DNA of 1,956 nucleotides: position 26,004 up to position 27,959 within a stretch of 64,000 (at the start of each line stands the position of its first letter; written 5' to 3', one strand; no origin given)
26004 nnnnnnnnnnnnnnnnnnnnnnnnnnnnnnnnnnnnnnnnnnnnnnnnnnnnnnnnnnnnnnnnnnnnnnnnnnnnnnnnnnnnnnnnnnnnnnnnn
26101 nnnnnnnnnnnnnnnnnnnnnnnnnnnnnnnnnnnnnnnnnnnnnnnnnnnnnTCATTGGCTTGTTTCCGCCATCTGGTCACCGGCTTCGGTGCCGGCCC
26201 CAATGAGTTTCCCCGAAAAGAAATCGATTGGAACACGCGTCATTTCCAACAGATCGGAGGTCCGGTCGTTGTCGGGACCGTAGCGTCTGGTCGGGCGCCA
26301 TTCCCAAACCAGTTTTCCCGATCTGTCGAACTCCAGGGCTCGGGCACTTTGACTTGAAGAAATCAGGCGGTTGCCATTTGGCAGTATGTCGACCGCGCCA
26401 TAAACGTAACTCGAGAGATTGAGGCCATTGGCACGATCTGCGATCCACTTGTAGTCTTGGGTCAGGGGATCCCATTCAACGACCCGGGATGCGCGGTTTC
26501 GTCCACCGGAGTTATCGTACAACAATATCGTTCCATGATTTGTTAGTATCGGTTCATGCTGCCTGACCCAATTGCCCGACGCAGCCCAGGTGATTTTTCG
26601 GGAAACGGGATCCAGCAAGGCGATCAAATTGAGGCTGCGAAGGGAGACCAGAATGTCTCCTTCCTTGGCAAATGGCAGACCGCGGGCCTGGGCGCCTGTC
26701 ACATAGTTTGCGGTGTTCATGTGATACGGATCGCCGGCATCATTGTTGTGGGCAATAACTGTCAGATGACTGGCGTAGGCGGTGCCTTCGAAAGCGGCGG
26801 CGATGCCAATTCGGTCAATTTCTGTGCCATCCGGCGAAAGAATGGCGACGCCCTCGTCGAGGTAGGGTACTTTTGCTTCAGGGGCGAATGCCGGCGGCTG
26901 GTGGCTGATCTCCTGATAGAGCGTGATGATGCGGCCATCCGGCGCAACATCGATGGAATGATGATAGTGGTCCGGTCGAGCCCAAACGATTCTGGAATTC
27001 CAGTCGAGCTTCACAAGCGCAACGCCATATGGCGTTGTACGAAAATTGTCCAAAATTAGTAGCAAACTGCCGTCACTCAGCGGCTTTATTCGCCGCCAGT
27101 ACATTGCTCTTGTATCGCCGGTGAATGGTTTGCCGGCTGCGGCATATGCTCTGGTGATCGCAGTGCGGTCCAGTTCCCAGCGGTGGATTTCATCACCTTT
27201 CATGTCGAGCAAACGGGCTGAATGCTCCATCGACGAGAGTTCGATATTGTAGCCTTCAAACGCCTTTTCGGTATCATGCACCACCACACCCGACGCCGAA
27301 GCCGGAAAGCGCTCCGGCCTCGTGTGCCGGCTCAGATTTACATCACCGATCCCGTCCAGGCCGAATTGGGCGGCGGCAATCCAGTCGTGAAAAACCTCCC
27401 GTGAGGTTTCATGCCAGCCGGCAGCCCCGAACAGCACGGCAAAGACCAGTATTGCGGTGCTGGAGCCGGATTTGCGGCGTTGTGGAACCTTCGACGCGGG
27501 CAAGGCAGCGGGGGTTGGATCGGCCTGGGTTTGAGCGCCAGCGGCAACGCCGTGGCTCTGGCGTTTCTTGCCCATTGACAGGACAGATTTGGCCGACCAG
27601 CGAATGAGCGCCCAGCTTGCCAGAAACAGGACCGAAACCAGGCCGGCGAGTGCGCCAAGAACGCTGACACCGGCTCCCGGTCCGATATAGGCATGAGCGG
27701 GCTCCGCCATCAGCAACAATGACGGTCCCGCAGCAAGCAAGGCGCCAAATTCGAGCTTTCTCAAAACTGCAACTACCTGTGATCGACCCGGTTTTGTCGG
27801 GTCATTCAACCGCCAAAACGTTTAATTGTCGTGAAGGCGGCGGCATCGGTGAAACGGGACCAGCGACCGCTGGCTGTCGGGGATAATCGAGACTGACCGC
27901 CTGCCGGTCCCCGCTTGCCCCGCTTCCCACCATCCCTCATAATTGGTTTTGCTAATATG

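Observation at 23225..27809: Four-gene operon combining two PAPS-type sulfotransferases, an ASST-like propeller and an unknown membrane protein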

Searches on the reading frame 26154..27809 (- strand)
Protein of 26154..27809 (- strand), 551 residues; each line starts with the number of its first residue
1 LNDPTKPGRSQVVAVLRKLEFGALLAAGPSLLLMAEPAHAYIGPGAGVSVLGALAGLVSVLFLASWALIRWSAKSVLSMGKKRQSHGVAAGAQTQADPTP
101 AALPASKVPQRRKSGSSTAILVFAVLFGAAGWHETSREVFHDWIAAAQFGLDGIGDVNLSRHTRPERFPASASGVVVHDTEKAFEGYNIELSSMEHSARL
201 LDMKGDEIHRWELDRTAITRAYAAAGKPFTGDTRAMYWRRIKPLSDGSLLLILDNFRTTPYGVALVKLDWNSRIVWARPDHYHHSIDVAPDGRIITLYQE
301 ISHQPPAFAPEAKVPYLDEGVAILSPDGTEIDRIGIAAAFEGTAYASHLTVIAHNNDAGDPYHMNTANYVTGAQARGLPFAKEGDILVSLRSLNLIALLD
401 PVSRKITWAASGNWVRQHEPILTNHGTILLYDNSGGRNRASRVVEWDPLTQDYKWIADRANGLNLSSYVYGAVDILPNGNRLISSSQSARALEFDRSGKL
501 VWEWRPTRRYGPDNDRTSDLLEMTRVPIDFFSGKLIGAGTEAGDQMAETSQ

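Call 3: search_protein_families(library=pfam, proteins=[window:26154-27809:-], max_evalue=0.01)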
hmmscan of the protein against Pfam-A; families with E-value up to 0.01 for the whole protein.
window:26154-27809:- (551 aa): 2 families
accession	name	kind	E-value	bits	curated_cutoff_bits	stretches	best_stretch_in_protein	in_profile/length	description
PF14269.12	Arylsulfotran_2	-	2e-24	87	27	1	245-504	6-298/301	Arylsulfotransferase (ASST)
PF05935.17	Arylsulfotrans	-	1.4e-06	28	24.2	1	210-411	40-214/374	Arylsulfotransferase (ASST)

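Call 4: search_protein_families(library=ncbifam, proteins=[window:26154-27809:-], max_evalue=0.01)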
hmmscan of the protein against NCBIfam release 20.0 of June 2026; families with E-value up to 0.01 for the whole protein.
window:26154-27809:- (551 aa): 0 families

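Call 16: find_homologous_proteins(query=window:26154-27809:-)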
Query window:26154-27809:- (551 aa): 50 proteins with E <= 0.001 among 8000 candidates.
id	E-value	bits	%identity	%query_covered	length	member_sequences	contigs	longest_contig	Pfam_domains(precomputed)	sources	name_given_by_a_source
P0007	0.0e+0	1155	98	94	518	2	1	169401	PF14269.13,PF05935.18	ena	-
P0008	1.0e-287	973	82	94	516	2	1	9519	PF14269.13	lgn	-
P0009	2.2e-169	583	52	91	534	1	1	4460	PF14269.13,PF05935.18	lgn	-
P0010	7.4e-152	525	47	93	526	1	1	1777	PF14269.13,PF05935.18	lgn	-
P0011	8.6e-151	521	47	92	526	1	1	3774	PF14269.13,PF05935.18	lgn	-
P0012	2.4e-135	470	44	90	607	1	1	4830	PF14269.13,PF05935.18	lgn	-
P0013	2.7e-130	454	44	91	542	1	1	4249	PF14269.13,PF05935.18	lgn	-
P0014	2.2e-127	444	43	91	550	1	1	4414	PF14269.13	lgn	-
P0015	1.7e-117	411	41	96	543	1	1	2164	PF14269.13,PF05935.18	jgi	jgi:hypothetical protein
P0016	1.1e-108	382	49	63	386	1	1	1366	PF14269.13,PF05935.18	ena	-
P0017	6.7e-70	254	41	66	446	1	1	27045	PF13360.14,PF14269.13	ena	-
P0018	4.2e-57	212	34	65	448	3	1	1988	PF13360.14,PF14269.13,PF05935.18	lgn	-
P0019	2.2e-50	190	35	61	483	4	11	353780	PF13360.14,PF14269.13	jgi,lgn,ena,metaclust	metaclust:\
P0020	9.5e-50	188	33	65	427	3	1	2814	PF14269.13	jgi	-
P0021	3.1e-49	186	34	73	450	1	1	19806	PF14269.13,PF05935.18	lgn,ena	-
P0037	9.8e-29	118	29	65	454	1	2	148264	PF14269.13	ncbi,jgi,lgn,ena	-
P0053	2.8e-15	74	25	60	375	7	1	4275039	PF14269.13,PF05935.18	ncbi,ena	-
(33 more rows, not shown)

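Call 19: search_solved_structures(query=A2, max_evalue=1, show_alignments=2)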
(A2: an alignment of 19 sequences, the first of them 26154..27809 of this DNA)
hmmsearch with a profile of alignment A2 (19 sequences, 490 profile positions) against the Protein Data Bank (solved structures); distinct sequences matched with E-value up to 1: 5.
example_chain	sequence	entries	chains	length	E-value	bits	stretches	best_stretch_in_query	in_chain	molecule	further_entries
9kf6_A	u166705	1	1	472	1.6e-13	53.3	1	227-442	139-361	Sulfotransferase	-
9kf4_A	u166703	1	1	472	2.1e-13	52.9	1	227-442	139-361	Sulfotransferase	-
3elq_A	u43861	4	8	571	0.0019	20.1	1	357-424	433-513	Arylsulfate sulfotransferase | Arylsulfate sulfotransferase AssT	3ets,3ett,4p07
4p04_A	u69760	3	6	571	0.1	14.4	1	362-424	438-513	Arylsulfate sulfotransferase AssT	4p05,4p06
3no2_A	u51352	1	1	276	0.16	13.7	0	326-352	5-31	uncharacterized protein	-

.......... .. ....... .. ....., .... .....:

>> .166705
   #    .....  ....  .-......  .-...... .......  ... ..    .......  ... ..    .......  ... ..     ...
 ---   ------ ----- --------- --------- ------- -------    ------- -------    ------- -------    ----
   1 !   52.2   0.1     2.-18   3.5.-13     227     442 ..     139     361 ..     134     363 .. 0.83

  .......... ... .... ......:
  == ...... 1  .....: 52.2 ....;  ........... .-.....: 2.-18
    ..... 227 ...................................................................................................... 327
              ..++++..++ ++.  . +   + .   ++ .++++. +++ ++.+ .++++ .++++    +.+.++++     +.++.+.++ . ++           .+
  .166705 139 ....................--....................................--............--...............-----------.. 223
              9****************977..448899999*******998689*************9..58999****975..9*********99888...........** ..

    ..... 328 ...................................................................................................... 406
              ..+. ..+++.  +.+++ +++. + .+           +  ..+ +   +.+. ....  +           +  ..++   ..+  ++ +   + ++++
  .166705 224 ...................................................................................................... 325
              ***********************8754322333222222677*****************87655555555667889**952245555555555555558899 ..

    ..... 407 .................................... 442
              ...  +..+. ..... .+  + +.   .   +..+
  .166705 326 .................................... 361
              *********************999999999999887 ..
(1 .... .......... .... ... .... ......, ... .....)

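Call 58: search_solved_structures(query=A2, max_evalue=0.01, show_alignments=3)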
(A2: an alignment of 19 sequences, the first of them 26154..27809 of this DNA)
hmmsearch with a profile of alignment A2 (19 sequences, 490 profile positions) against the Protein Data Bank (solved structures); distinct sequences matched with E-value up to 0.01: 3.
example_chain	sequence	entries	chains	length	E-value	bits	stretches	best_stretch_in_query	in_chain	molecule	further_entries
9kf6_A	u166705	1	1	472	1.6e-13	53.3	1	227-442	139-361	Sulfotransferase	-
9kf4_A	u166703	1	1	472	2.1e-13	52.9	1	227-442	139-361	Sulfotransferase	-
3elq_A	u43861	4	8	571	0.0019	20.1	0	357-424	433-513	Arylsulfate sulfotransferase | Arylsulfate sulfotransferase AssT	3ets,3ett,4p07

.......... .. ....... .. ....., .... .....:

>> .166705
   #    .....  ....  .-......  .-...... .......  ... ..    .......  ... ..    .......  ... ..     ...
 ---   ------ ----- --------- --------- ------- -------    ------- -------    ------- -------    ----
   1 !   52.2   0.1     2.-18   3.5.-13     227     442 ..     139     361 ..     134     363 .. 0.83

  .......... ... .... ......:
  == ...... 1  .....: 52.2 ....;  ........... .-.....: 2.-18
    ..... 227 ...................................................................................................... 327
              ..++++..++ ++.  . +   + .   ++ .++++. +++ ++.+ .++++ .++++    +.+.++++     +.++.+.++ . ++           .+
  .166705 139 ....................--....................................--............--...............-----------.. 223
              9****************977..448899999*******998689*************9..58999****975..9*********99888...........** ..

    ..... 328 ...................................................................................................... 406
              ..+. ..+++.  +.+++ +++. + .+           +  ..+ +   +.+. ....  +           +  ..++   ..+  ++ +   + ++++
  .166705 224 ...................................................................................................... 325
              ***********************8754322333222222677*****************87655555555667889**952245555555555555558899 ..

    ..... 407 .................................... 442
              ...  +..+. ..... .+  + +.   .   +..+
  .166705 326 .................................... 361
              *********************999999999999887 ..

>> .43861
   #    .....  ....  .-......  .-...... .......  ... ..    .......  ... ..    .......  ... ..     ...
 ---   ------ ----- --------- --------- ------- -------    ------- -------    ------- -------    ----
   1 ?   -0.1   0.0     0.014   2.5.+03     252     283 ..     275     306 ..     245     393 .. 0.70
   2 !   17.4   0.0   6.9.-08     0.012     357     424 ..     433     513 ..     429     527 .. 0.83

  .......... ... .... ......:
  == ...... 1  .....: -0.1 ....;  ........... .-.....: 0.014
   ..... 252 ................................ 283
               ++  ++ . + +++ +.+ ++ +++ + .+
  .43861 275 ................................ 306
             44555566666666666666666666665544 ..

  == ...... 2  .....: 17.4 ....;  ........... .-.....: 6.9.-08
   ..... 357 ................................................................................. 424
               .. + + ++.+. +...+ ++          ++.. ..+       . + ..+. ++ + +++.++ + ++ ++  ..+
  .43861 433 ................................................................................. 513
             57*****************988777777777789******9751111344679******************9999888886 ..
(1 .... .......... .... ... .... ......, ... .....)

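Call 74: find_encoding_contigs(protein=P0007, flank=8000, max_places=3)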
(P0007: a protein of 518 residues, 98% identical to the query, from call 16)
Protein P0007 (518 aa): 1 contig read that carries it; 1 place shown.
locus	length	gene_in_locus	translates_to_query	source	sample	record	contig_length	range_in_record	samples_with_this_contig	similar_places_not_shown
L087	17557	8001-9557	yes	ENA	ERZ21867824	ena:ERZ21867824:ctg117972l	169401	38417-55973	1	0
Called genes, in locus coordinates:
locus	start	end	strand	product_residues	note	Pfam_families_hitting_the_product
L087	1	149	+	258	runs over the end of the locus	PF02463:SMC_N (faint), PF00005:ABC_tran, PF13304:AAA_21 (faint)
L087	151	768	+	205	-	PF00485:PRK (weak)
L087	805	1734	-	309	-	PF00126:HTH_1, PF03466:LysR_substrate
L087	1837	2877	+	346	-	PF00291:PALP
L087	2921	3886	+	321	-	PF04069:OpuAC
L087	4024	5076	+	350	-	PF00005:ABC_tran, PF13304:AAA_21 (weak)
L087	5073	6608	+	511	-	PF00528:BPD_transp_1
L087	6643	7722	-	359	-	-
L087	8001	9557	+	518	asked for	PF05935:Arylsulfotrans (faint), PF14269:Arylsulfotran_2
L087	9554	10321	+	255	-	-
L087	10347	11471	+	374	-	PF00685:Sulfotransfer_1 (weak), PF13469:Sulfotransfer_3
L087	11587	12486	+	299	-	PF00685:Sulfotransfer_1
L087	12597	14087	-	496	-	PF01494:FAD_binding_3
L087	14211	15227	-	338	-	PF13646:HEAT_2, PF03130:HEAT_PBS (faint)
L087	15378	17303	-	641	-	PF08309:LVIVD (faint), PF02225:PA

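Call 75: find_encoding_contigs(protein=P0013, flank=8000, max_places=3)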
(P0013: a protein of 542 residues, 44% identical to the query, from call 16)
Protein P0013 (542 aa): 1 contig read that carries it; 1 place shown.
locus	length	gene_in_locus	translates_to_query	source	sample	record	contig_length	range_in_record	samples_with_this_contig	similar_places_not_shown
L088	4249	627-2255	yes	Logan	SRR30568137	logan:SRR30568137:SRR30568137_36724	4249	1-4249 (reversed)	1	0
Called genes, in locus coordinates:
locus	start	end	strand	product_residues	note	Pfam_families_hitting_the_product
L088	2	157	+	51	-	?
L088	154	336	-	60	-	-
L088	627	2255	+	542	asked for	PF05935:Arylsulfotrans (faint), PF14269:Arylsulfotran_2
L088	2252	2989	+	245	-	-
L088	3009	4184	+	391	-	PF00685:Sulfotransfer_1, PF13469:Sulfotransfer_3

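Call 90: find_encoding_contigs(protein=P0053, flank=5000, max_places=2)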
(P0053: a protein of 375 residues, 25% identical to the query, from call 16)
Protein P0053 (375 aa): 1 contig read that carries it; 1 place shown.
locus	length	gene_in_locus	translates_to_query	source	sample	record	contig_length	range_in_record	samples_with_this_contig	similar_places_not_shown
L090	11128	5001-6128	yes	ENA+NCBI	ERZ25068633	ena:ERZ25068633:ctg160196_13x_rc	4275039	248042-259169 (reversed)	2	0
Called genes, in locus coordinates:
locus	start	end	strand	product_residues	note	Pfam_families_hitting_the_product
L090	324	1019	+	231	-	-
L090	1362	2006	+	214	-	PF01583:APS_kinase, PF13671:AAA_33 (weak)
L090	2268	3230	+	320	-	PF01063:Aminotran_4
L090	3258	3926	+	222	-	PF02660:G3P_acyltransf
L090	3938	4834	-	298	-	PF00892:EamA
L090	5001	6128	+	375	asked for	PF05935:Arylsulfotrans, PF14269:Arylsulfotran_2, PF05935:Arylsulfotrans (weak)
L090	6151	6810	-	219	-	PF11536:DUF3226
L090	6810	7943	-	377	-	PF02463:SMC_N (faint), PF13175:AAA_15, PF13476:AAA_23, PF13304:AAA_21, PF13175:AAA_15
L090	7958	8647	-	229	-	PF01144:CoA_trans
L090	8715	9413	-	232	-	PF01144:CoA_trans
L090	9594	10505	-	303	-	PF00702:Hydrolase, PF12710:HAD (weak), PF13419:HAD_2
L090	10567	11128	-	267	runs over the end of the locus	PF00753:Lactamase_B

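Call 91: find_encoding_contigs(protein=P0037, flank=5000, max_places=2)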
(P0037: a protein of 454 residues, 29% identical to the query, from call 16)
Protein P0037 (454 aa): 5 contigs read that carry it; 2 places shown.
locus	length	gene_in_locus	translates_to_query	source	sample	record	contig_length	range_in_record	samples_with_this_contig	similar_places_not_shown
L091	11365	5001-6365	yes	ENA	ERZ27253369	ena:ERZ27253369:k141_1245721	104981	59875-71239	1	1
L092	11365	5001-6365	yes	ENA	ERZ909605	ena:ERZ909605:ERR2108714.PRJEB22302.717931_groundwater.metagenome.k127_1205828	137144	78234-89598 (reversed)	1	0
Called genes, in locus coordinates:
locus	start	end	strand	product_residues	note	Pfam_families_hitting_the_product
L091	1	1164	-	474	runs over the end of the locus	PF02310:B12-binding, PF04055:Radical_SAM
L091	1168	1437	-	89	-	PF05402:PqqD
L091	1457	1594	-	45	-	-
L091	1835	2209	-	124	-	PF02675:AdoMet_dc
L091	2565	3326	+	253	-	PF01507:PAPS_reduct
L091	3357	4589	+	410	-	PF00009:GTP_EFTU, PF01926:MMR_HSR1 (faint), PF03144:GTP_EFTU_D2 (faint), PF22594:GTP-eEF1A_C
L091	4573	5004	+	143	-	-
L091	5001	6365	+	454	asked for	PF14269:Arylsulfotran_2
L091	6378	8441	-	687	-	PF01663:Phosphodiest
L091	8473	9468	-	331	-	PF04055:Radical_SAM, PF13186:SPASM (weak)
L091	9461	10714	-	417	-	-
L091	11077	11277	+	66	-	PF02597:ThiS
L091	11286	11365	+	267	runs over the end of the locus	PF05690:ThiG, PF00977:His_biosynth (faint)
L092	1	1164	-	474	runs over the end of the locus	PF02310:B12-binding, PF04055:Radical_SAM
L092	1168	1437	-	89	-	PF05402:PqqD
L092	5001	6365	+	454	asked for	PF14269:Arylsulfotran_2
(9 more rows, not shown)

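Call 95: search_protein_families(library=padloc, proteins=[window:26154-27809:-], max_evalue=0.01)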
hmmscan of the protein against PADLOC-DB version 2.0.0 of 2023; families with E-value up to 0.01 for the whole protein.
window:26154-27809:- (551 aa): 0 families
